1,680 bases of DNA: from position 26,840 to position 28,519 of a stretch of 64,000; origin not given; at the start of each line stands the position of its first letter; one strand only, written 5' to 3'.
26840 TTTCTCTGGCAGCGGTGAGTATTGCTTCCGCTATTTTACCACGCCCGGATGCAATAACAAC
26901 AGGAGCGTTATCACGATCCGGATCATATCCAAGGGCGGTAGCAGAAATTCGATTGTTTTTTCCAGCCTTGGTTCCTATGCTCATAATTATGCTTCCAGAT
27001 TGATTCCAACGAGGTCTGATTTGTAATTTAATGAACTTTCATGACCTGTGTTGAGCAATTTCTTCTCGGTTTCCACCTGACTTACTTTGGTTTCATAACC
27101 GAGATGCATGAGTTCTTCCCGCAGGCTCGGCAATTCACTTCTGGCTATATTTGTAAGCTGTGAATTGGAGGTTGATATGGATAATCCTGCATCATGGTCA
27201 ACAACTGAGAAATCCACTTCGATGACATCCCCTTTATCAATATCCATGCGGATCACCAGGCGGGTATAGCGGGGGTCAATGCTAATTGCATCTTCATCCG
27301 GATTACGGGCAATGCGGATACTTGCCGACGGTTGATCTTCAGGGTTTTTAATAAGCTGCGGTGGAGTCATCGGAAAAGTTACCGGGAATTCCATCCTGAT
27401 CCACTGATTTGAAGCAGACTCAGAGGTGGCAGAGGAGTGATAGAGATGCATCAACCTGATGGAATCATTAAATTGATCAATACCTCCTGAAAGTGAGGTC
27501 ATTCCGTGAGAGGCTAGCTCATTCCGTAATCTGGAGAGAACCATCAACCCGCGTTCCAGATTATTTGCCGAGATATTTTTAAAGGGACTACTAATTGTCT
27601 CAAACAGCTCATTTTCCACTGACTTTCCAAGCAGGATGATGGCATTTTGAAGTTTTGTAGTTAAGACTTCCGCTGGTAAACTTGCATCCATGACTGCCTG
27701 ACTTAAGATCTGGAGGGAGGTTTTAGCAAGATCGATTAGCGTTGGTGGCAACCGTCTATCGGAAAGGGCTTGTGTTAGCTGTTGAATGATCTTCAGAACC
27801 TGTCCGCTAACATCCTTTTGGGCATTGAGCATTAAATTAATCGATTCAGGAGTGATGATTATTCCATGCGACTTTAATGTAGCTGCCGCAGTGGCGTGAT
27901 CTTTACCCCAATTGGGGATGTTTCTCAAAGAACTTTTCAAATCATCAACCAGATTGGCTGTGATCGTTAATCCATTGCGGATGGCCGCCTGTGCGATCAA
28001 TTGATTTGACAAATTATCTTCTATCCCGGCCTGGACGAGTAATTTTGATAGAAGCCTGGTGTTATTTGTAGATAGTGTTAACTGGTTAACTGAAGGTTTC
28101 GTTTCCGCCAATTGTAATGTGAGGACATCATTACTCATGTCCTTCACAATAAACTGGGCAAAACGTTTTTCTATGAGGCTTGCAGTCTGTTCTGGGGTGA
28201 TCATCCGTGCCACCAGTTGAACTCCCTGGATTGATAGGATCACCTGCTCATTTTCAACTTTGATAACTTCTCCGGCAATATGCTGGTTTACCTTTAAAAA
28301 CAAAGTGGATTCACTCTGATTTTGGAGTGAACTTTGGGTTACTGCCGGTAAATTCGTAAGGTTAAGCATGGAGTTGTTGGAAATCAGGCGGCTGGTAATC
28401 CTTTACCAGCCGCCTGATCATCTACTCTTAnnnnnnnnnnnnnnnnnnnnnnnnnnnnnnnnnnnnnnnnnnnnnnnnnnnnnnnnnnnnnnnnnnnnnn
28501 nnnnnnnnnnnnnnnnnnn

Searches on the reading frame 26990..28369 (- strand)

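Call 57: search_protein_families(library=pfam, proteins=[window:26990-28369:-], max_evalue=0.00001)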
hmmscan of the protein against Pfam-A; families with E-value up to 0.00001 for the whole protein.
window:26990-28369:- (460 aa): 0 families

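Call 68: search_protein_families(library=ncbifam, proteins=[window:26990-28369:-], max_evalue=0.01)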
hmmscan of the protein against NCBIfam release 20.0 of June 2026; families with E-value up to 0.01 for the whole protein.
window:26990-28369:- (460 aa): 2 families
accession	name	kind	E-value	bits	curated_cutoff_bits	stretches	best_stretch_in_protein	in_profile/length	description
NF034126.3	PRK09521.1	equivalog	0.00058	19.7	90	1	13-102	45-136/180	exosome complex RNA-binding protein Csl4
NF005208.0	PRK06676.1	equivalog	0.005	15.9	368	1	15-103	6-90/391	30S ribosomal protein S1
